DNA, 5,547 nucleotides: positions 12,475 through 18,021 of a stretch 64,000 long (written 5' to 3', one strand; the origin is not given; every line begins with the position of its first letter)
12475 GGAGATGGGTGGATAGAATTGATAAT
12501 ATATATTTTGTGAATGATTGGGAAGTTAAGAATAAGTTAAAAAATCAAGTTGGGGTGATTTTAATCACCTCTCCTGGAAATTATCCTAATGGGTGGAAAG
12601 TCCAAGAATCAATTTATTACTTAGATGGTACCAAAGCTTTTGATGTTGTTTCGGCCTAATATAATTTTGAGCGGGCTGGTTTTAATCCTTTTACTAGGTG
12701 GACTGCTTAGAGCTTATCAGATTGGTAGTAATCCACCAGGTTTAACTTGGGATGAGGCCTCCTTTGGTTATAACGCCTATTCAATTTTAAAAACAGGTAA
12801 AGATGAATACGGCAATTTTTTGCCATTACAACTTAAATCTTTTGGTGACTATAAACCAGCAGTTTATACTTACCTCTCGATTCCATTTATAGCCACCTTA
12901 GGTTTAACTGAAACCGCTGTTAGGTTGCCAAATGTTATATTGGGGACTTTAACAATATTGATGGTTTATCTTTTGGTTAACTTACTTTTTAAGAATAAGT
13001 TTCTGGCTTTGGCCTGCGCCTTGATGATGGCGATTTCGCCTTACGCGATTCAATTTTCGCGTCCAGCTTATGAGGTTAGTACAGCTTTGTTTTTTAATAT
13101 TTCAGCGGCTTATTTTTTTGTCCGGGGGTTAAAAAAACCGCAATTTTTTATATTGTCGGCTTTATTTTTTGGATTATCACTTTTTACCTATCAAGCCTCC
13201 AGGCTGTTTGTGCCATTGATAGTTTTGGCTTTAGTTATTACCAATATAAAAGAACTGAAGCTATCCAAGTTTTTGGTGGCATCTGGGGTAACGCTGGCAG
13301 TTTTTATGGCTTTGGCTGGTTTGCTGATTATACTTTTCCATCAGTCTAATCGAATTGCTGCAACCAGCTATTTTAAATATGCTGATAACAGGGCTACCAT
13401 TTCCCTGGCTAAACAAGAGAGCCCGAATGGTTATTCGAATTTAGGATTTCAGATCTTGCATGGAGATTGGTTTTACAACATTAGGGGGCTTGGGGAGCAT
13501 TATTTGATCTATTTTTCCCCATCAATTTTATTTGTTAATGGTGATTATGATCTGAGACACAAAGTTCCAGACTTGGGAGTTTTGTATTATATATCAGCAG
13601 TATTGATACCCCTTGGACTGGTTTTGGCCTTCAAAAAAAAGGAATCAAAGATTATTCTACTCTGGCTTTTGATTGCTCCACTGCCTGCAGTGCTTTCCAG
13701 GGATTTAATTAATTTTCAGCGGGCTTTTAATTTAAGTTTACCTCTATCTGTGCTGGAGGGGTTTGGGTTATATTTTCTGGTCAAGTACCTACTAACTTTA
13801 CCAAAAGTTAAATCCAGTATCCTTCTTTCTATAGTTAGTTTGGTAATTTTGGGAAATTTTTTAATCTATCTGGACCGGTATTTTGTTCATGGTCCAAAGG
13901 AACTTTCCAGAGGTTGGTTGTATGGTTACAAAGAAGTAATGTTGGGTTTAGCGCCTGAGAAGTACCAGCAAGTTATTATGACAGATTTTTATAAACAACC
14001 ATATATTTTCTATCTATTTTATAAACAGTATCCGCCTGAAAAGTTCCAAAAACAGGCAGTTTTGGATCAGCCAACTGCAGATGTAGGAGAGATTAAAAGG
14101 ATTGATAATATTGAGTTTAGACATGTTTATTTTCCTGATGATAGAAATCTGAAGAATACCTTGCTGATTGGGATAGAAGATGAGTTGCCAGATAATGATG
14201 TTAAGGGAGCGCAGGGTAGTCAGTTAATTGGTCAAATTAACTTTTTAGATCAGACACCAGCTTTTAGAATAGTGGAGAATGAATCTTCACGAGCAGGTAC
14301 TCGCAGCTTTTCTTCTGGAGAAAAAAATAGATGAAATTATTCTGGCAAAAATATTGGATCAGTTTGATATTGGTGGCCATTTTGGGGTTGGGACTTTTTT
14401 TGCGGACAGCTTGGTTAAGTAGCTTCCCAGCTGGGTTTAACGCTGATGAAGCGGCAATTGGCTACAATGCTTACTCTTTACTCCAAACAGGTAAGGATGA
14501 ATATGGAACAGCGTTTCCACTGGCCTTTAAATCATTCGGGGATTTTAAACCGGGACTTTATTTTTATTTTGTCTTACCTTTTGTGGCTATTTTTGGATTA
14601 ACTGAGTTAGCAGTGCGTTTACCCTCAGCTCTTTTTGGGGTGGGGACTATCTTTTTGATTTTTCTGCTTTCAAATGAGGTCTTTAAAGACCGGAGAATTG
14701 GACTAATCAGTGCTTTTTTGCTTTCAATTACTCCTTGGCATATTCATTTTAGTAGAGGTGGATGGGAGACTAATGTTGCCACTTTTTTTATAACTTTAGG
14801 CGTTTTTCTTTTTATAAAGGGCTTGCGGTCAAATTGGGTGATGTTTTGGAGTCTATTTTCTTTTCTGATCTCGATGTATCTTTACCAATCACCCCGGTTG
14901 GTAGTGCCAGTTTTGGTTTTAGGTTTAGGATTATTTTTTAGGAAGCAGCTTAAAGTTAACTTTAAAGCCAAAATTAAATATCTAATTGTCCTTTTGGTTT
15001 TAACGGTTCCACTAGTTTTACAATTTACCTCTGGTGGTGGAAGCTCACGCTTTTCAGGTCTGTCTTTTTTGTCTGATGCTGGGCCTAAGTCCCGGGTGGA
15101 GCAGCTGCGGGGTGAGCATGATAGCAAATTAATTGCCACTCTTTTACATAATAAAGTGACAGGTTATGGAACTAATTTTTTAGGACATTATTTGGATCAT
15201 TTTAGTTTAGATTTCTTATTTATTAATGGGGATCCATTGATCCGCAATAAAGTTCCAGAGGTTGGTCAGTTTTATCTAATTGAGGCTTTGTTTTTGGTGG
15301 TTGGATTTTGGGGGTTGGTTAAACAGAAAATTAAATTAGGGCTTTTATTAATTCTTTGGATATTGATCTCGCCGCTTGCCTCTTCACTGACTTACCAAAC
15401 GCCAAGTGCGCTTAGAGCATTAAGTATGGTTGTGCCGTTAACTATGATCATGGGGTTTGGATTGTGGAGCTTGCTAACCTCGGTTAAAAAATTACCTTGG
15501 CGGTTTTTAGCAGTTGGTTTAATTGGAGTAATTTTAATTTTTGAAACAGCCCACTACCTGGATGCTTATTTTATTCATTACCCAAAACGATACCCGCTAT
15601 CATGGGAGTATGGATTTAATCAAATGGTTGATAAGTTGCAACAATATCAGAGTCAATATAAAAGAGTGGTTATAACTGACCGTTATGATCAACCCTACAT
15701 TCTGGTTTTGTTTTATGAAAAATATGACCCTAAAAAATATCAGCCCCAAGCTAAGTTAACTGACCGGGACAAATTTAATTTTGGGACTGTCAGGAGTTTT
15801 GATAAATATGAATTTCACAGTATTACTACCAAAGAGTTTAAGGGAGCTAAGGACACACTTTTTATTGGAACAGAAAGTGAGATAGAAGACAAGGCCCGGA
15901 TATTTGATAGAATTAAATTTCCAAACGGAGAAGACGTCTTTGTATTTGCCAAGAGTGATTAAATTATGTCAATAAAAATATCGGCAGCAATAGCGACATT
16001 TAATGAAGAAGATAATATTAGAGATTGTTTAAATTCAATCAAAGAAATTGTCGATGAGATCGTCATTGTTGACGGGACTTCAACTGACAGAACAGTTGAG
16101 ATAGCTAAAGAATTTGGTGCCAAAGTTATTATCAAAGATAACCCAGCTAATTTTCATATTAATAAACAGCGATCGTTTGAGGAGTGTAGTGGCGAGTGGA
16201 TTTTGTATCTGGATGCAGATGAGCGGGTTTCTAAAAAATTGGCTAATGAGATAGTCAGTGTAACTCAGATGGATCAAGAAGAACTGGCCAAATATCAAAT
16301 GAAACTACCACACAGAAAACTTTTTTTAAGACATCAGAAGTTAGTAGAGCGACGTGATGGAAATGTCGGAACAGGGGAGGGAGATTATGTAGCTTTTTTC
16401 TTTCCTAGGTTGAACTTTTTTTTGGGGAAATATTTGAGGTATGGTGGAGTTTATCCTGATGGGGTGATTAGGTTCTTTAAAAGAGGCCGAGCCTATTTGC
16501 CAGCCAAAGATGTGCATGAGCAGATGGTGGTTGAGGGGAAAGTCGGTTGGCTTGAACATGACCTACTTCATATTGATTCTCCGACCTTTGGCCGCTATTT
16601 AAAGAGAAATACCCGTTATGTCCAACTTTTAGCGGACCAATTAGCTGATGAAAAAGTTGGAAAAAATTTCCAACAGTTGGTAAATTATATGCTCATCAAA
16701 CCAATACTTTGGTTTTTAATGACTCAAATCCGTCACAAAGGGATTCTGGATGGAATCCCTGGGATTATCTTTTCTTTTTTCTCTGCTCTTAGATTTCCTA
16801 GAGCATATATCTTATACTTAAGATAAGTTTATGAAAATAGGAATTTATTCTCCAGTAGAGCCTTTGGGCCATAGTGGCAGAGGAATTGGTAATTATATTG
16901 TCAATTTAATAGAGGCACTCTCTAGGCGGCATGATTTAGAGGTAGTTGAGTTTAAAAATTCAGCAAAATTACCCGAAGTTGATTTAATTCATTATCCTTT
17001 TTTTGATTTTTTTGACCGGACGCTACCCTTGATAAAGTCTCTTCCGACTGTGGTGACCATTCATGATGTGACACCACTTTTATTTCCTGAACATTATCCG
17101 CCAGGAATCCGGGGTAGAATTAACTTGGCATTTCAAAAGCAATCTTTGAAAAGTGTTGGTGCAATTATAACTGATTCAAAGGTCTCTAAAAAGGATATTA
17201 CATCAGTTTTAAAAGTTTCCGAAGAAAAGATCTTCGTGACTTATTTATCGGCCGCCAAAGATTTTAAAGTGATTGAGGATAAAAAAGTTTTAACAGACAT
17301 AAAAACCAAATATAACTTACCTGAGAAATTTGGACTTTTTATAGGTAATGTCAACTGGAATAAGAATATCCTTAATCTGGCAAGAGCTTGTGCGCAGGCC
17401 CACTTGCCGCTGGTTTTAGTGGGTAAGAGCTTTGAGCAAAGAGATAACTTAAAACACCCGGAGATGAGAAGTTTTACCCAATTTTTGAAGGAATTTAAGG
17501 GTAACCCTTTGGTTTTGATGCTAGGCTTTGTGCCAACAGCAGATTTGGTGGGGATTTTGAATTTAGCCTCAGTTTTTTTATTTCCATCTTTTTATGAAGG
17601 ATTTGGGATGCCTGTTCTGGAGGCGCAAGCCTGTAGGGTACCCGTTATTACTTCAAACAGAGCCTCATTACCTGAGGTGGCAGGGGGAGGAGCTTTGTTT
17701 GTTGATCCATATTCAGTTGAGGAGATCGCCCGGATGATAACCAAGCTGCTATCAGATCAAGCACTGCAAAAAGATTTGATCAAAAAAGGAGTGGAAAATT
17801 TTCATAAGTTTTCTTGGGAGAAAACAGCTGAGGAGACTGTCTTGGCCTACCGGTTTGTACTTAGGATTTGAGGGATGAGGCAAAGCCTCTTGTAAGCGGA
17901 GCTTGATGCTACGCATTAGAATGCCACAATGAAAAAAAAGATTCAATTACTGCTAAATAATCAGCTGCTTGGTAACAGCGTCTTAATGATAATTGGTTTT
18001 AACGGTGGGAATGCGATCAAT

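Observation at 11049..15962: Tandem array of three ArnT/PMT-like GT-C paralogs, with two further family members elsewhere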

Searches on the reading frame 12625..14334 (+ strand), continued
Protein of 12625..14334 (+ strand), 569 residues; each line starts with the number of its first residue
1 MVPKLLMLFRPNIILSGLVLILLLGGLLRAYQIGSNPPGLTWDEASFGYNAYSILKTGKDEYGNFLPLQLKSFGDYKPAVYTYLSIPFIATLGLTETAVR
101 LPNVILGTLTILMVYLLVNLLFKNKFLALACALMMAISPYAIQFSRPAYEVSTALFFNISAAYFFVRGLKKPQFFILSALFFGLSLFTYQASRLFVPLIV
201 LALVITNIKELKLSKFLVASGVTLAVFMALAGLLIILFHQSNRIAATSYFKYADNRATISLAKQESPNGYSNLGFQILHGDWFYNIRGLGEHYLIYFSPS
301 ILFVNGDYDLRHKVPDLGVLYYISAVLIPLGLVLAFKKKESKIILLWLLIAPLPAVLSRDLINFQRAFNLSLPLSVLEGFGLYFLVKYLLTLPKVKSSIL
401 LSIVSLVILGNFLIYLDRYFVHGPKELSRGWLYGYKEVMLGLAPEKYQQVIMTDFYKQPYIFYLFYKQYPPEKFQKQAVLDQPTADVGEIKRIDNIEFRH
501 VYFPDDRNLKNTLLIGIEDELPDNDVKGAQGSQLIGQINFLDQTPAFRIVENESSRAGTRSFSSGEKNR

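Call 30: find_related_loci(query=A2, collection=genome_contigs, flank=10000)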
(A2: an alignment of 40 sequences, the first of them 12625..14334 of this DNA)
Query A2 (569 aa) in genome_contigs; peptide patterns used: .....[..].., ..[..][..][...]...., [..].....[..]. (x = any residue, [..] = any of these).
598 stretches matched a pattern (row limit reached: there are more); 563 encode a relative of the query (tblastn E <= 1e-3); the best 80 are kept; 79 distinct loci.
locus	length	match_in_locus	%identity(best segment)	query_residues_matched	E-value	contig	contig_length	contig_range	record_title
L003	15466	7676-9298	51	18-553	7e-173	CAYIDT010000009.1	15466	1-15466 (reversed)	MAG TPA_asm: uncultured Gammaproteobacteria bacterium isolate ERP119705_co1_249 genome assembly, contig: NODE_4565_lengt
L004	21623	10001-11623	51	19-552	3e-158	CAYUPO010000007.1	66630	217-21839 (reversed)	MAG TPA_asm: uncultured Gammaproteobacteria bacterium isolate SRP286056_co1_297 genome assembly, contig: NODE_373_length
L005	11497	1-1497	49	61-553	1e-148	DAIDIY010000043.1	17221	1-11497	MAG TPA_asm: Candidatus Daviesbacteria bacterium isolate clean373 k141_473709, whole genome shotgun sequence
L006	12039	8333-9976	41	18-553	2e-115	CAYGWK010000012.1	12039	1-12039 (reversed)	MAG TPA_asm: uncultured Gammaproteobacteria bacterium isolate ERP119294_co3_383 genome assembly, contig: NODE_4019_lengt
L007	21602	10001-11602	39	29-553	4e-114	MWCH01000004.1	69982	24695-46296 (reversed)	MAG: Microgenomates group bacterium ADurb.Bin219 BWY24_contig000004, whole genome shotgun sequence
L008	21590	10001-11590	41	27-552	1e-112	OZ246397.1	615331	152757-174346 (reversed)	MAG: uncultured Gammaproteobacteria bacterium isolate SRP068000_co4_68 genome assembly, chromosome: 1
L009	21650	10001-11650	38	18-551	5e-111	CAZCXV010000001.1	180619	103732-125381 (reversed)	MAG TPA_asm: uncultured Gammaproteobacteria bacterium isolate SRP062349_co2_267 genome assembly, contig: NODE_32_length_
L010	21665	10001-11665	38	1-551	6e-111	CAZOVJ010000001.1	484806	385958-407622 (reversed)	MAG TPA_asm: uncultured Gammaproteobacteria bacterium isolate SRP068000_co4_46 genome assembly, contig: NODE_3_length_48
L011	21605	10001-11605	38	18-550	2e-108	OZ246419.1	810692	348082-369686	MAG: uncultured Gammaproteobacteria bacterium isolate binchicken_co84_156 genome assembly, chromosome: 1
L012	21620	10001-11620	37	18-550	4e-105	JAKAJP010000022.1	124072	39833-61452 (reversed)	MAG: bacterium isolate WY4.bin110 NODE_142_length_124072_cov_1.955061, whole genome shotgun sequence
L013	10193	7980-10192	37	4-551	1e-105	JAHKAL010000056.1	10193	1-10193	MAG: Patescibacteria group bacterium isolate Undefined_mixed_planktonic.mb.4 Undefined_mixed_pla.mb.4_k141_1051416, whol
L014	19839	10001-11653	36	18-551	2e-104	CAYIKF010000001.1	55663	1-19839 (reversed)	MAG TPA_asm: uncultured Gammaproteobacteria bacterium isolate ERP119705_co21_379 genome assembly, contig: NODE_503_lengt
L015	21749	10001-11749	35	6-554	4e-102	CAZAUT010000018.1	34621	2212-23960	MAG TPA_asm: uncultured Gammaproteobacteria bacterium isolate SRP319275_co4_74 genome assembly, contig: NODE_675_length_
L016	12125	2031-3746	37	7-551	6e-102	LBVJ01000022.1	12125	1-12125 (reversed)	MAG: Candidatus Woesebacteria bacterium GW2011_GWA1_38_8 UT06_C0022, whole genome shotgun sequence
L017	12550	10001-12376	36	18-551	1e-100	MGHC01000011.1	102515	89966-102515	MAG: Candidatus Woesebacteria bacterium RIFCSPLOWO2_01_FULL_39_10 rifcsplowo2_01_scaffold_2422, whole genome shotgun seq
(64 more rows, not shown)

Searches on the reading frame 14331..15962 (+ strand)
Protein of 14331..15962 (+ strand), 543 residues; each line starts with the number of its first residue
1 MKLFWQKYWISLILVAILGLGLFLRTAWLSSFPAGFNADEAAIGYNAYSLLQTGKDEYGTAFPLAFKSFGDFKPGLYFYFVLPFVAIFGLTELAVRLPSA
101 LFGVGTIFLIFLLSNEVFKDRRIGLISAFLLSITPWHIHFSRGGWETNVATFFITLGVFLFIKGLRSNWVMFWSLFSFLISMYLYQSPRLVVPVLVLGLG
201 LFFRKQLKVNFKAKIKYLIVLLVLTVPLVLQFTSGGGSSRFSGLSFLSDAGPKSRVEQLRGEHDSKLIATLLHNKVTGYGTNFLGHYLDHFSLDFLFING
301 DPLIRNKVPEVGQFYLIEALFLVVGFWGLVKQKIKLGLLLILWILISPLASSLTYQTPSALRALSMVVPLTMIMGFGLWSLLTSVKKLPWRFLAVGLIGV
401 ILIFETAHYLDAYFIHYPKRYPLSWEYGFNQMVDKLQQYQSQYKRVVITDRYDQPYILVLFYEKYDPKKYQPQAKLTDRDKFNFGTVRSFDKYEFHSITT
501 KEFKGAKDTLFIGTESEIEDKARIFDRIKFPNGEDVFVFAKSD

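Call 5: search_protein_families(library=pfam, proteins=[window:14331-15962:+], max_evalue=0.01)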
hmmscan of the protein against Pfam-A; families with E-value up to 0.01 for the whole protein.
window:14331-15962:+ (543 aa): 2 families
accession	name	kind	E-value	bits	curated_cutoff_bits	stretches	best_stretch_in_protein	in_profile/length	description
PF13231.12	PMT_2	-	1.1e-09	39.2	26.1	1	74-226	3-153/160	Dolichyl-phosphate-mannose-protein mannosyltransferase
PF02366.24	PMT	-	0.00024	21.2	22.7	1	69-220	59-220/245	Dolichyl-phosphate-mannose-protein mannosyltransferase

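Call 9: search_protein_families(library=ncbifam, proteins=[window:14331-15962:+], max_evalue=0.05)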
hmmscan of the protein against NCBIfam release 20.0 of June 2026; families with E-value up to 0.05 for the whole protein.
window:14331-15962:+ (543 aa): 2 families
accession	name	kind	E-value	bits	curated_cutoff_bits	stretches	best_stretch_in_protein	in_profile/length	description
TIGR03663.1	TIGR03663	subfamily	3e-08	33.1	126.25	1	13-174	3-150/435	flippase activity-associated protein Agl23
NF052499.1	MnslTaseMT1671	equivalog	0.0021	16.6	900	1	74-202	79-208/523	mannosyltransferase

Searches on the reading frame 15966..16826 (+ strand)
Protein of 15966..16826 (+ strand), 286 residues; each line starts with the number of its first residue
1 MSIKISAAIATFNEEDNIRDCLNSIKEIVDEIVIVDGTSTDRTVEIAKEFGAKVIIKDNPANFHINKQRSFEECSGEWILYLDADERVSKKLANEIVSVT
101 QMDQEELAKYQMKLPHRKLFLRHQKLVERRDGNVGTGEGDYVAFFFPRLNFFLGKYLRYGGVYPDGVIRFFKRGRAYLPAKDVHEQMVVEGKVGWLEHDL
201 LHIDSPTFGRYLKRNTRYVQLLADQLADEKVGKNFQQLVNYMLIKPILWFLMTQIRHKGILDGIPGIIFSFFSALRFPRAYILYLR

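Call 19: search_protein_families(library=ncbifam, proteins=[window:15966-16826:+], max_evalue=0.00001)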
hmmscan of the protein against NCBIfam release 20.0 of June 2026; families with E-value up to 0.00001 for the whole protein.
window:15966-16826:+ (286 aa): 8 families
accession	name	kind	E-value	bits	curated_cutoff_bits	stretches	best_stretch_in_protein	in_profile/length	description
TIGR04283.1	glyco_like_mftF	equivalog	5.2e-16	58.9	182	1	5-140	1-138/221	TIGR04283 family arsenosugar biosynthesis glycosyltransferase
TIGR04195.1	S_glycosyl_SunS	equivalog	9.4e-15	54.4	350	1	5-102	59-157/421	SunS family peptide S-glycosyltransferase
TIGR04182.1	glyco_TIGR04182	equivalog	3.9e-10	39.6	325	1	6-96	3-93/293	S-layer glycoprotein N-glycosyltransferase AglJ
NF010496.0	PRK13915.1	equivalog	6.7e-10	38.5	262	1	4-86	32-127/307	glucosyl-3-phosphoglycerate synthase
NF007482.0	PRK10073.1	equivalog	1.1e-09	37.8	423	1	4-109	7-119/334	glycosyltransferase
NF041391.1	DPhHxTase_Halo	equivalog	9.5e-09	34.5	375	1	10-86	2-79/213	dolichyl-phosphate hexose transferase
NF058614.1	PPMAGASynPpgS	equivalog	5.9e-06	25.9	370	1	9-56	6-53/226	polyprenyl-phospho-N-acetylgalactosaminyl synthase PpgS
NF045692.1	OglycostaseCruG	equivalog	8.7e-06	24.9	600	0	4-107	42-159/386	2'-O-glycosyltransferase CruG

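Call 55: search_solved_structures(query=window:15966-16826:+, max_evalue=0.001)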
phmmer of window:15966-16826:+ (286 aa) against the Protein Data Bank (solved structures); distinct sequences matched with E-value up to 0.001: 8.
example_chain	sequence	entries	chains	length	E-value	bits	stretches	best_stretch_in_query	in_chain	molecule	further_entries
22ao_A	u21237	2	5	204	7.1e-15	58.4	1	5-102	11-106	GmaR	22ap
7msp_A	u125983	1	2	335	5.2e-11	45.7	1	5-101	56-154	SPbeta prophage-derived glycosyltransferase SunS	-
7msn_A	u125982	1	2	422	7e-11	45.3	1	5-101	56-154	SPbeta prophage-derived glycosyltransferase SunS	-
7msk_A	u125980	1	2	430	2.4e-09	40.3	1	5-87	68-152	Glyco_trans_2-like domain-containing protein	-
5mlz_A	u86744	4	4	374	5e-06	29.4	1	2-91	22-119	Dolichol monophosphate mannose synthase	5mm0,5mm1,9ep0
5tze_C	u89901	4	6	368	7.1e-06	28.9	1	4-98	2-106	Glycosyl transferase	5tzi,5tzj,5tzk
5tz8_A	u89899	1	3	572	1.6e-05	27.7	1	4-98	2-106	Glycosyl transferase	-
6p61_A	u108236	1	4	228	0.00049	22.9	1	5-91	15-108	Glycosyltransferase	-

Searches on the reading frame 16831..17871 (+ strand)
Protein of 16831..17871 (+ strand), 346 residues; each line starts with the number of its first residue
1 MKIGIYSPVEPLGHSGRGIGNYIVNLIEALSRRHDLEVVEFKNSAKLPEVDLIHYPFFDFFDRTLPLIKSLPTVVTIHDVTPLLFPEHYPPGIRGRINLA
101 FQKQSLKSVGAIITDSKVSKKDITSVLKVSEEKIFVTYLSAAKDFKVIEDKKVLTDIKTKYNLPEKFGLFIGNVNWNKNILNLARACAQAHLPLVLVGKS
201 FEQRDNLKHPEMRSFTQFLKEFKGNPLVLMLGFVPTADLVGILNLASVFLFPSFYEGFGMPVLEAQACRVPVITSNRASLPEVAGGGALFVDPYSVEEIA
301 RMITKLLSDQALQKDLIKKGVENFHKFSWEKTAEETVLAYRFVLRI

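Call 19: search_protein_families(library=ncbifam, proteins=[window:16831-17871:+], max_evalue=0.00001)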
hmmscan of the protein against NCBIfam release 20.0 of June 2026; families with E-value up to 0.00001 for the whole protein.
window:16831-17871:+ (346 aa): 18 families
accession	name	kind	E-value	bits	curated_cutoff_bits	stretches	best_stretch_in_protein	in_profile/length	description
TIGR02149.1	glgA_Coryne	subfamily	1.1e-23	84.1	302.4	1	68-343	104-390/391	glycogen synthase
TIGR04047.1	MSMEG_0565_glyc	hypoth_equivalog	2.7e-20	72.8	259.85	1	213-341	243-372/373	MSMEG_0565 family glycosyltransferase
TIGR03449.1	mycothiol_MshA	equivalog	3.6e-16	59.1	462.5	1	226-341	284-401/406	D-inositol-3-phosphate glycosyltransferase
TIGR03999.1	thiol_BshA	equivalog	1.4e-15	57.2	273.7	1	210-341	239-371/375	N-acetyl-alpha-D-glucosaminyl L-malate synthase BshA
NF047684.1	TeichurnBiosyTuaC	equivalog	3.4e-14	52.6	550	1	71-343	133-389/391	teichuronic acid biosynthesis protein TuaC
NF038295.1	EPS_HpsP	equivalog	2.1e-13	50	550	1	225-342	267-386/388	hormogonium polysaccharide biosynthesis glycosyltransferase HpsP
NF041876.1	EPS_EpsE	equivalog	1.6e-11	44.1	400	1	217-334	267-387/389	exopolysaccharide biosynthesis GT4 family glycosyltransferase EpsE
TIGR02468.1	sucrsPsyn_pln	equivalog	2.4e-10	38.8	1143.95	1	247-332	573-660/1051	sucrose-phosphate synthase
NF050063.1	ProtGlycPglJ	equivalog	7e-10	38.6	500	1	94-335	130-358/363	N-acetylgalactosamine-N,N'-diacetylbacillosaminyl-diphospho-undecaprenol 4-alpha-N-acetylgalactosaminyltransferase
NF012028.0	PRK15484.1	subfamily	2.4e-09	36.7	618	1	156-334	182-369/380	lipopolysaccharide N-acetylglucosaminyltransferase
NF053787.1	GlcN_PG_synth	equivalog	1.3e-08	34.1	480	1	230-343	246-359/361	N-acetylglucosaminyl phosphatidylglycerol synthase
TIGR03088.1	stp2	hypoth_equivalog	1.8e-08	33.8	409.05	1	236-341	263-371/374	TIGR03088 family PEP-CTERM/XrtA system glycosyltransferase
NF038298.1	EPS_HpsO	equivalog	2.4e-08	33.2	575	1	255-328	298-372/388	hormogonium polysaccharide biosynthesis glycosyltransferase HpsO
TIGR02472.1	sucr_P_syn_N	equivalog_domain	1.3e-07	30.8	576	1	247-333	342-431/439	sucrose-phosphate synthase, putative, glycosyltransferase domain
NF049987.1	DaglGlyslTfaseDgs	equivalog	2.5e-07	29.9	500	1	223-345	208-329/332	processive diacylglycerol alpha-glucosyltransferase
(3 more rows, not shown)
